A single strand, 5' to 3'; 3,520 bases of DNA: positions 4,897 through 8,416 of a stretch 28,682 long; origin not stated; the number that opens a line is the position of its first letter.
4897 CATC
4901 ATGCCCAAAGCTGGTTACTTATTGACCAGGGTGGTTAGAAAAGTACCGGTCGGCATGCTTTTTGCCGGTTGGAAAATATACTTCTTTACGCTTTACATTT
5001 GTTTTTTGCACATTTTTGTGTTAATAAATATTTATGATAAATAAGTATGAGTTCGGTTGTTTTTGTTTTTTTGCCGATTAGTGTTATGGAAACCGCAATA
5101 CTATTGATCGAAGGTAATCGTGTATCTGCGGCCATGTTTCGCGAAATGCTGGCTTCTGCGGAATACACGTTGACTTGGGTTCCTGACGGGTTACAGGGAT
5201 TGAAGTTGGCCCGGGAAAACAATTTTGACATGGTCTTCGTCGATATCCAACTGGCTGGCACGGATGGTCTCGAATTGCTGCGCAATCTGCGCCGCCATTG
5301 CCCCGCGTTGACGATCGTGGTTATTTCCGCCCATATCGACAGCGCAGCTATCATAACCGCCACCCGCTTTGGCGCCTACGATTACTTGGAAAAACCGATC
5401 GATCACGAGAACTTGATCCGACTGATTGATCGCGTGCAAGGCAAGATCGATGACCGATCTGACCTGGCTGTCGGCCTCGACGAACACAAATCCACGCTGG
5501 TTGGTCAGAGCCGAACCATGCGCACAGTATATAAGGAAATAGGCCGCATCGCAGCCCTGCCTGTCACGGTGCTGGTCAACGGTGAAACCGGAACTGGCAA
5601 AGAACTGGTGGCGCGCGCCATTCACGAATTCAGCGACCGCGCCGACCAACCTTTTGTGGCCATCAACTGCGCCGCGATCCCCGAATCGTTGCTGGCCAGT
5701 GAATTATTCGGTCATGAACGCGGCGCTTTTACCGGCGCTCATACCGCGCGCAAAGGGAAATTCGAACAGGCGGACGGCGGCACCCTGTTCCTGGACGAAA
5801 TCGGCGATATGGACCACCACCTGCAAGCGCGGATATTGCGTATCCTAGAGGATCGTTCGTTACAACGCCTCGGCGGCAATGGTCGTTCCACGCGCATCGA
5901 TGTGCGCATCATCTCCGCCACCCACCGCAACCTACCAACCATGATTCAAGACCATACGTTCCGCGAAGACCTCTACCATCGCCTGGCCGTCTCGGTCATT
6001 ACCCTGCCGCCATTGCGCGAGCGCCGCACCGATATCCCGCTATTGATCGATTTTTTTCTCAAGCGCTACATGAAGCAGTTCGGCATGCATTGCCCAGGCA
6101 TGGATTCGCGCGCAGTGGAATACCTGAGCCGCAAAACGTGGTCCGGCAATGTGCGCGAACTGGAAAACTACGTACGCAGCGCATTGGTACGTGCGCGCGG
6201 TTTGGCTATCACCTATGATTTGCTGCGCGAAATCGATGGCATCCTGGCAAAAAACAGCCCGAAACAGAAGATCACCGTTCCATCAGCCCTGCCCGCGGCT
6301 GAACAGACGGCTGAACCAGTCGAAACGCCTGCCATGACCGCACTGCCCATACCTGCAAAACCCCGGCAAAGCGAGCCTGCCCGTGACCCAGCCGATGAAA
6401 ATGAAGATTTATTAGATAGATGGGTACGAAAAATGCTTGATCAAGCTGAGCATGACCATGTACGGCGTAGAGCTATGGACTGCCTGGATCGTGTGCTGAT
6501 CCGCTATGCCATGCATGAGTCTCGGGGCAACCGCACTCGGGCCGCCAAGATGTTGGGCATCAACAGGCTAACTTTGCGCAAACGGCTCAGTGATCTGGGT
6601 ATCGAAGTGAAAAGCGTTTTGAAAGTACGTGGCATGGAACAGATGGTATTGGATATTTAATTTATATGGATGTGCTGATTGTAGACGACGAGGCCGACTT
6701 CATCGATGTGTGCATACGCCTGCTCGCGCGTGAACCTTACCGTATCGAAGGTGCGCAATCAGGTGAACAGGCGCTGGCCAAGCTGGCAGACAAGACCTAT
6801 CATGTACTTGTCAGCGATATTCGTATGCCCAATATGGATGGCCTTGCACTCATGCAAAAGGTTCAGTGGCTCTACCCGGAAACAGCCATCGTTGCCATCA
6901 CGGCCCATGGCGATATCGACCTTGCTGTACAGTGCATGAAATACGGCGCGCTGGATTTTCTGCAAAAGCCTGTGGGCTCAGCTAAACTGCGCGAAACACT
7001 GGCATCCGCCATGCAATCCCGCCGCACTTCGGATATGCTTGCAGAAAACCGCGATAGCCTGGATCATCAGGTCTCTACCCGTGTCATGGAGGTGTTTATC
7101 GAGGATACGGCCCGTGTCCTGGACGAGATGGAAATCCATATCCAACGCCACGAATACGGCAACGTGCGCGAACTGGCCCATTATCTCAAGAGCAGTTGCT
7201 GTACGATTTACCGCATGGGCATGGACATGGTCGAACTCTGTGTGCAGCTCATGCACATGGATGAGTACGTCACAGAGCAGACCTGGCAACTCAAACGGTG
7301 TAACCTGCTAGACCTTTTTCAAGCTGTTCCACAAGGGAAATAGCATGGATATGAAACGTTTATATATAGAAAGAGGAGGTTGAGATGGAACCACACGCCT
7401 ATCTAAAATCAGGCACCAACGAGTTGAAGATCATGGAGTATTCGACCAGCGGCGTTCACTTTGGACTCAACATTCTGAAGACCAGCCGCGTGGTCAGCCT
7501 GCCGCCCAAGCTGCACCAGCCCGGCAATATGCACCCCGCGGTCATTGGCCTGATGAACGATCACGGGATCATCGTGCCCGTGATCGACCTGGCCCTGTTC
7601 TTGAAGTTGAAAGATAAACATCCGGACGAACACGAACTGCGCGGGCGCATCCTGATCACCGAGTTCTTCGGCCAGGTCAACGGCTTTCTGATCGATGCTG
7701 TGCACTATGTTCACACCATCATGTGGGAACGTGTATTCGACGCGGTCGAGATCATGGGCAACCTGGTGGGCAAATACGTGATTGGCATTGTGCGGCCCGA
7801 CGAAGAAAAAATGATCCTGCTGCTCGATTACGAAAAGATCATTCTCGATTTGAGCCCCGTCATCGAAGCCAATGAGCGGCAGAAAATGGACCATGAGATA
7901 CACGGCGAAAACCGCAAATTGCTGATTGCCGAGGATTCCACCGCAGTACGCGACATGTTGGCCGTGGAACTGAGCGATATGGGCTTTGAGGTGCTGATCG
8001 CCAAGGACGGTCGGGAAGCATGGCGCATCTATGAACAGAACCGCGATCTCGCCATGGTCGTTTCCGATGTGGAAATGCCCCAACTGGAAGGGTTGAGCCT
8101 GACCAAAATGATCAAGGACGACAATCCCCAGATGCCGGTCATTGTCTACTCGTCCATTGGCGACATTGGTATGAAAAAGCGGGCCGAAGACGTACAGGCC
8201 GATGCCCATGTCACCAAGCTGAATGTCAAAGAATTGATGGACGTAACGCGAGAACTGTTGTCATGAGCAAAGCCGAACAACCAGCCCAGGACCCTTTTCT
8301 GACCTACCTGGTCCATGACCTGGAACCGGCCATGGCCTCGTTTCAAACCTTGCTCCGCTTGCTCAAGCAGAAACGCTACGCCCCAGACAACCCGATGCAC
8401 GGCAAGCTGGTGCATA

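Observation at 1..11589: Chemosensory-type island wired to a sigma54 activator, with no CheA in view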

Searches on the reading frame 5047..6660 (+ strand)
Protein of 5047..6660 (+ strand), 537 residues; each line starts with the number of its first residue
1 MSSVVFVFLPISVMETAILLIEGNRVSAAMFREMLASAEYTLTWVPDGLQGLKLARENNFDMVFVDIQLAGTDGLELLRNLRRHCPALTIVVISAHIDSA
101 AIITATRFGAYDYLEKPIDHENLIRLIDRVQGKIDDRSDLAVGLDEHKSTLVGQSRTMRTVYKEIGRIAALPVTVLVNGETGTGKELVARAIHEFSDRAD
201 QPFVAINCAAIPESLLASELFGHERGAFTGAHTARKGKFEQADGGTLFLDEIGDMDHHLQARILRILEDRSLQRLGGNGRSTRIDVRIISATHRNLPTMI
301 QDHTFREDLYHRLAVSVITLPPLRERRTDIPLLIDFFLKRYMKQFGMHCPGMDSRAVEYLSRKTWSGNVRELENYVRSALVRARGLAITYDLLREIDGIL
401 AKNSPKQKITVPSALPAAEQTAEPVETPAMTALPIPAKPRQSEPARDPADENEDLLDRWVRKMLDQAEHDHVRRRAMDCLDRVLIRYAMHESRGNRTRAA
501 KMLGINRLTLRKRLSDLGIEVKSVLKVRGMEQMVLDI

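Call 6: search_protein_families(library=pfam, proteins=[window:5047-6660:+], max_evalue=0.01)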
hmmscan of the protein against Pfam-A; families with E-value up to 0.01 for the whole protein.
window:5047-6660:+ (537 aa): 11 families
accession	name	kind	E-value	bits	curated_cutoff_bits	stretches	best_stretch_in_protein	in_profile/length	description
PF00158.32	Sigma54_activat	-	9.3e-70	234.1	20.2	1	151-318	1-167/168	Sigma-54 interaction domain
PF00072.30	Response_reg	-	6.5e-24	84.7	30.2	1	18-127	1-110/111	Response regulator receiver domain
PF14532.12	Sigma54_activ_2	-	4e-23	82.6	25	1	152-323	1-138/138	Sigma-54 interaction domain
PF25601.1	AAA_lid_14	-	6.3e-20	71.2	27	1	324-394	1-71/87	AAA+ ATPase lid domain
PF02954.25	HTH_8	-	6.2e-10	39.1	22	1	481-515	6-40/42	Bacterial regulatory protein, Fis family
PF07728.20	AAA_5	-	2.5e-06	28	22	1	175-294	2-123/139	AAA domain (dynein-related subfamily)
PF07724.20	AAA_2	-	8.2e-06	26.4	27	1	174-278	5-110/166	AAA domain (Cdc48 subfamily)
PF13556.12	HTH_30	-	0.0047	17.1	27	0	489-515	8-34/59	PucR C-terminal helix-turn-helix domain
PF01078.27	Mg_chelatase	-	0.005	16.7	20.3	0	230-270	93-133/207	Magnesium chelatase, subunit ChlI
PF00004.35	AAA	-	0.0052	17.7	21.2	0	175-301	1-115/131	ATPase family associated with various cellular activities (AAA)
PF13191.12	AAA_16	-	0.0074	17.2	32.6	0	151-222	2-80/167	AAA ATPase domain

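Call 35: find_homologous_proteins(query=window:5086-6660:+, max_evalue=1e-30)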
Query window:5086-6660:+ (524 aa): 8000 proteins with E <= 1e-30 among 8000 candidates; the best 120 are listed.
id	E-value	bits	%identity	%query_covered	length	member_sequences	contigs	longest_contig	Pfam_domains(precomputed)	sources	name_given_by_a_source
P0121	0.0e+0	1163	100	100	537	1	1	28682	PF00158.33,PF07724.21,PF25601.2,PF02954.26,PF14532.13,PF07728.21,PF00072.31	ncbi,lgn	-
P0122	4.4e-132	459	44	100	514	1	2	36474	PF00158.33,PF25601.2,PF02954.26,PF14532.13,PF07728.21,PF00072.31,PF01078.28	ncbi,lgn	-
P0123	1.0e-124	435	44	97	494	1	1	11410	PF00158.33,PF25601.2,PF02954.26,PF00004.36,PF14532.13,PF07728.21,PF00072.31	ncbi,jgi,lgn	jgi:DNA-binding NtrC family response regulator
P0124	9.4e-122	425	45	96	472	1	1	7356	PF00158.33,PF25601.2,PF02954.26,PF00004.36,PF14532.13,PF07728.21,PF00072.31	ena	-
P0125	1.4e-121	425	44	96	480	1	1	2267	PF00158.33,PF25601.2,PF02954.26,PF00004.36,PF14532.13,PF07728.21,PF00072.31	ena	-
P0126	2.5e-121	424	43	97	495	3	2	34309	PF00158.33,PF25601.2,PF02954.26,PF14532.13,PF07728.21,PF00072.31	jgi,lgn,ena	-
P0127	2.2e-120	421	44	96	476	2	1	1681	PF00158.33,PF25601.2,PF02954.26,PF00004.36,PF14532.13,PF07728.21,PF00072.31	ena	-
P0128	2.2e-120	421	45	97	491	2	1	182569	PF00158.33,PF25601.2,PF02954.26,PF14532.13,PF07728.21,PF00072.31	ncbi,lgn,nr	ncbi:MAG: sigma-54-dependent Fis family transcriptional regulator [Opitutales bacterium]|nr:sigma-54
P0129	3.3e-120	420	43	97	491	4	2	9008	PF00158.33,PF25601.2,PF02954.26,PF00004.36,PF14532.13,PF07728.21,PF00072.31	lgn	-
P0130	4.9e-120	420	44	96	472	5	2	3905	PF00158.33,PF25601.2,PF02954.26,PF00004.36,PF14532.13,PF07728.21,PF00072.31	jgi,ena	jgi:nitrogen regulation protein NR(I)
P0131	6.0e-120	419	43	96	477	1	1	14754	PF00158.33,PF25601.2,PF02954.26,PF00004.36,PF14532.13,PF07728.21,PF00072.31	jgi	jgi:nitrogen regulation protein NR(I)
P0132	8.6e-120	419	44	96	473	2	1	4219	PF00158.33,PF07724.21,PF25601.2,PF02954.26,PF00004.36,PF14532.13,PF07728.21,PF00072.31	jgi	jgi:two-component system, NtrC family, response regulator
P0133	1.0e-119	419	45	96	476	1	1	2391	PF00158.33,PF25601.2,PF02954.26,PF00004.36,PF14532.13,PF07728.21,PF00072.31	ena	-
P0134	1.1e-119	419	43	96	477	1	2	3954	PF00158.33,PF25601.2,PF02954.26,PF00004.36,PF14532.13,PF07728.21,PF00072.31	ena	-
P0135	1.5e-119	418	44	96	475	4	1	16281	PF00158.33,PF25601.2,PF02954.26,PF00004.36,PF14532.13,PF07728.21,PF00072.31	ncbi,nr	ncbi:MAG TPA: sigma-54 dependent transcriptional regulator [bacterium]|nr:sigma-54 dependent transcr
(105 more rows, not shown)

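Call 36: find_encoding_contigs(protein=P0123, flank=8000, max_places=2)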
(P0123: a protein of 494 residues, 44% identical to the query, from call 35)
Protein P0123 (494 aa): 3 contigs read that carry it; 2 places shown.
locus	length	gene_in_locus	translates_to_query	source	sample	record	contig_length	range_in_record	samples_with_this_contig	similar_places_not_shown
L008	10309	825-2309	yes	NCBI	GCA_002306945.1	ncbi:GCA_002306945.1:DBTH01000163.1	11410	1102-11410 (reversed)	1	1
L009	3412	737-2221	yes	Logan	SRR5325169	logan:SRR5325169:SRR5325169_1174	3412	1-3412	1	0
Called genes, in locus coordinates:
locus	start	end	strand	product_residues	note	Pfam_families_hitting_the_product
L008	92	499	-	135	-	PF00072:Response_reg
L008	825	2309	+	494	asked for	PF00072:Response_reg, PF00158:Sigma54_activat, PF14532:Sigma54_activ_2, PF00004:AAA (faint), PF07728:AAA_5 (weak), PF25601:AAA_lid_14, PF02954:HTH_8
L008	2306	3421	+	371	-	PF00072:Response_reg, PF00512:HisKA, PF02518:HATPase_c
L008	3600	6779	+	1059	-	PF21623:HK_sensor_dom_bact, PF00989:PAS (faint), PF08447:PAS_3, PF13426:PAS_9 (faint), PF08447:PAS_3, PF00512:HisKA, PF02518:HATPase_c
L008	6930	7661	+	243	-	-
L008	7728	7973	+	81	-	-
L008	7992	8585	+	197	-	PF13185:GAF_2 (weak)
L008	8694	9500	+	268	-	PF00082:Peptidase_S8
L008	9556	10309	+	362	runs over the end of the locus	PF02492:cobW, PF13191:AAA_16, PF07683:CobW_C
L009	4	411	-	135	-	PF00072:Response_reg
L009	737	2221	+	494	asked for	PF00072:Response_reg, PF00158:Sigma54_activat, PF14532:Sigma54_activ_2, PF00004:AAA (faint), PF07728:AAA_5 (weak), PF25601:AAA_lid_14, PF02954:HTH_8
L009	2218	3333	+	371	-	PF00072:Response_reg, PF00512:HisKA, PF02518:HATPase_c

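Call 37: find_encoding_contigs(protein=P0126, flank=8000, max_places=2)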
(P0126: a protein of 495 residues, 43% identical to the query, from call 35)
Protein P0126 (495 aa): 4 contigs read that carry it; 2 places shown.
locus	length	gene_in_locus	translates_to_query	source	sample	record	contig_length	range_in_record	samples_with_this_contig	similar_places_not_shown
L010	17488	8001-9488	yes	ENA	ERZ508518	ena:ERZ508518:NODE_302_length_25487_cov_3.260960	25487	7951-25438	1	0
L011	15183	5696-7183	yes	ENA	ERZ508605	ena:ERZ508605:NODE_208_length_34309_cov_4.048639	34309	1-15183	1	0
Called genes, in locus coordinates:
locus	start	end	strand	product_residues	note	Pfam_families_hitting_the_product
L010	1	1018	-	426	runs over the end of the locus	PF00994:MoCF_biosynth, PF18146:CinA_KH (weak), PF02464:CinA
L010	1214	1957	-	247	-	PF00440:TetR_N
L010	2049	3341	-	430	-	PF03952:Enolase_N, PF00113:Enolase_C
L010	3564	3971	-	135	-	PF00072:Response_reg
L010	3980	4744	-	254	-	PF00512:HisKA (weak), PF02518:HATPase_c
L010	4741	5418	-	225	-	PF00072:Response_reg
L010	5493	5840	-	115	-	PF01627:Hpt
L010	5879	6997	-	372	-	PF00989:PAS, PF13188:PAS_8 (faint), PF08448:PAS_4 (weak), PF13426:PAS_9, PF02518:HATPase_c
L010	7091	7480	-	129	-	-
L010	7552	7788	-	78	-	-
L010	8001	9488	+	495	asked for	PF00072:Response_reg, PF00158:Sigma54_activat, PF14532:Sigma54_activ_2, PF07728:AAA_5 (weak), PF25601:AAA_lid_14, PF02954:HTH_8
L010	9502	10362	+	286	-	PF00929:RNase_T, PF16473:Rv2179c-like (weak)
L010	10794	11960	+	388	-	PF07715:Plug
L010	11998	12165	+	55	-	-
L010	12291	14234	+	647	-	-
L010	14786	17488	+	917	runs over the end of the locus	?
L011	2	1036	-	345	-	?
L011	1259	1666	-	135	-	PF00072:Response_reg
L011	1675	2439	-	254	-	PF00512:HisKA (weak), PF02518:HATPase_c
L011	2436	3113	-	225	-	PF00072:Response_reg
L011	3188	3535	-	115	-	PF01627:Hpt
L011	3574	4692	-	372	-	PF00989:PAS, PF13188:PAS_8 (faint), PF08448:PAS_4 (weak), PF13426:PAS_9, PF02518:HATPase_c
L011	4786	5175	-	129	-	-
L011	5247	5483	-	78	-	-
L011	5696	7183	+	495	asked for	PF00072:Response_reg, PF00158:Sigma54_activat, PF14532:Sigma54_activ_2, PF07728:AAA_5 (weak), PF25601:AAA_lid_14, PF02954:HTH_8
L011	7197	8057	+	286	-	PF00929:RNase_T, PF16473:Rv2179c-like (weak)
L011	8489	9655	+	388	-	PF07715:Plug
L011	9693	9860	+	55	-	-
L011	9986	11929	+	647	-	-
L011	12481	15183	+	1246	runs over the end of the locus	PF07715:Plug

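Call 57: search_protein_families(library=ncbifam, proteins=[window:5086-6660:+], max_evalue=0.01)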
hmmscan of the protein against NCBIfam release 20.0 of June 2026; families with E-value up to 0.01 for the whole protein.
window:5086-6660:+ (524 aa): 120 families (the best 25 are shown)
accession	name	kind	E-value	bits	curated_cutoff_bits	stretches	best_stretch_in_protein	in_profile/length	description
TIGR01818.1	ntrC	equivalog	2.7e-133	445.1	558.6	2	15-397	11-391/463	nitrogen regulation protein NR(I)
NF008176.1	PRK10923.1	equivalog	7.1e-112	374.4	620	1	21-507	22-469/469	nitrogen regulation protein NR(I)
NF008469.0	PRK11361.1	equivalog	8e-108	361.1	714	2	4-383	6-390/461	acetoacetate metabolism transcriptional regulator AtoC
TIGR02915.1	PEP_resp_reg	equivalog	6.6e-105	351.5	502.6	1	27-380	21-382/445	PEP-CTERM-box response regulator transcription factor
NF007689.0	PRK10365.1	equivalog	1.9e-99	333.4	760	1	5-375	8-377/441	sigma-54-dependent response regulator transcription factor ZraR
NF003451.0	PRK05022.1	equivalog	1.4e-96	324.2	476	1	123-506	177-510/512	nitric oxide reductase transcriptional regulator NorR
TIGR01817.1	nifA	equivalog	1.5e-96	324.3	528.85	1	133-508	193-531/534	nif-specific transcriptional activator NifA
NF050807.1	TransRegFlbDCaul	equivalog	8.7e-95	318.2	750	2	36-408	34-389/454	sigma-54-dependent transcriptional regulator FlbD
NF011695.0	PRK15115.1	equivalog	1.2e-93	314.3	763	1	15-366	19-364/445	two-component system response regulator GlrR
NF041552.1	TF_PrdR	equivalog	3.2e-92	309.7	795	2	133-382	264-512/577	sigma-54 dependent transcriptional regulator PrdR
NF051870.1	NAssimRespRegNtrX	equivalog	2.1e-91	307.1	600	1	5-372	4-370/452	nitrogen assimilation response regulator NtrX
NF038308.1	RNA_repair_RtcR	equivalog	6.6e-91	305.7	650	1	74-498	111-505/530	RNA repair transcriptional activator RtcR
NF041946.1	LuxO_transreg_Vib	equivalog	1.8e-90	304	800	1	9-394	3-391/463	quorum-sensing sigma-54 dependent transcriptional regulator LuxO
TIGR02974.1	phageshock_pspF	equivalog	3.4e-83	279.6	443.55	1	138-501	1-333/336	phage shock protein operon transcriptional activator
TIGR02329.1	propionate_PrpR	equivalog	1.5e-81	274.6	499.2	1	135-406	211-489/526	propionate catabolism operon regulatory protein PrpR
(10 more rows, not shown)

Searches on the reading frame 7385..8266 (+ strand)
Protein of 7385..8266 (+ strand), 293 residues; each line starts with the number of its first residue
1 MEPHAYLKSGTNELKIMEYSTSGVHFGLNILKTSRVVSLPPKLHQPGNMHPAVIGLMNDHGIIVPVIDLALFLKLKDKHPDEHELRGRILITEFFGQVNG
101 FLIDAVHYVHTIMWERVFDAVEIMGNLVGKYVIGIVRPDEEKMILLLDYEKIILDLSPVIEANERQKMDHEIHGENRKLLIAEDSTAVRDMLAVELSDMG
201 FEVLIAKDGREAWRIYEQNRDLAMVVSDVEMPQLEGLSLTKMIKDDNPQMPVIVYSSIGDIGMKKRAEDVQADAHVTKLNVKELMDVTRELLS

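Call 6: search_protein_families(library=pfam, proteins=[window:7385-8266:+], max_evalue=0.01)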
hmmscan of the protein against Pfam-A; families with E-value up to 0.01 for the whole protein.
window:7385-8266:+ (293 aa): 3 families
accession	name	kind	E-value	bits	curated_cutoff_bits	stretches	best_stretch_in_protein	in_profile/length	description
PF01584.24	CheW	-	1.1e-20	74.1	23.5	1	22-153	8-134/138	CheW-like domain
PF00072.30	Response_reg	-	1.1e-18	67.8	30.2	1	180-284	2-106/111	Response regulator receiver domain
PF03709.21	OKR_DC_1_N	-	0.00027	21.6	29.3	1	191-257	8-71/111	Orn/Lys/Arg decarboxylase, N-terminal domain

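Call 57: search_protein_families(library=ncbifam, proteins=[window:7385-8266:+], max_evalue=0.01)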
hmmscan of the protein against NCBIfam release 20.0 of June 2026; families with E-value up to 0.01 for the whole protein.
window:7385-8266:+ (293 aa): 86 families (the best 25 are shown)
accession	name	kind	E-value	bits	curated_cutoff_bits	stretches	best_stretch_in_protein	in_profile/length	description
NF045944.1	ResRegRpaBCyano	equivalog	3.5e-15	56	330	1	180-284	1-104/229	response regulator transcription factor RpaB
NF045505.1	RR_RssB_Pseudo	equivalog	8e-14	51.5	700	1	176-261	5-89/394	two-component system response regulator RssB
NF008469.0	PRK11361.1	equivalog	2.6e-12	46.2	714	1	177-266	5-93/461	acetoacetate metabolism transcriptional regulator AtoC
NF008099.0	PRK10841.1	equivalog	4.8e-12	44.5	920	1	165-255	813-902/949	two-component system sensor histidine kinase RcsC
NF046022.1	RespRegCpdRBruc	equivalog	6.9e-12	45.4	180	1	178-276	3-99/120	cell cycle two-component system response regulator CpdR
NF033120.0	vanR_FM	exception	8.1e-12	45.3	460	1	178-278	5-103/231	vancomycin resistance response regulator transcription factor, VanR-F/VanR-M family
NF046026.1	HisKinCckACaul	equivalog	8.1e-12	44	1000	1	163-256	546-639/678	cell cycle histidine kinase CckA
TIGR01818.1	ntrC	equivalog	8.7e-12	44.6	558.6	1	180-272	2-93/463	nitrogen regulation protein NR(I)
NF007969.0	PRK10693.1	equivalog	1.1e-11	44.4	329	1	176-260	7-90/337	two-component system response regulator RssB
NF046020.1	HisKinCckABruc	equivalog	1.3e-11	43.2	1000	1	162-272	736-847/868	cell cycle histidine kinase CckA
NF041733.1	resp_reg_CseB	equivalog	2.4e-11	43.4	350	1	178-278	2-100/228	two-component system response regulator CseB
NF006900.1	PRK09390.1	equivalog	2.7e-11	43.4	255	1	178-267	6-94/203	response regulator FixJ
NF011695.0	PRK15115.1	equivalog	3.3e-11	42.6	763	1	177-262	7-91/445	two-component system response regulator GlrR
NF041367.1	CheY_Halo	equivalog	5.8e-11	42.8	200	1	180-279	2-100/114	chemotaxis protein CheY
NF012023.0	PRK15479.1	equivalog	6.7e-11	42.2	337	1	178-291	2-115/224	transcriptional regulator TctD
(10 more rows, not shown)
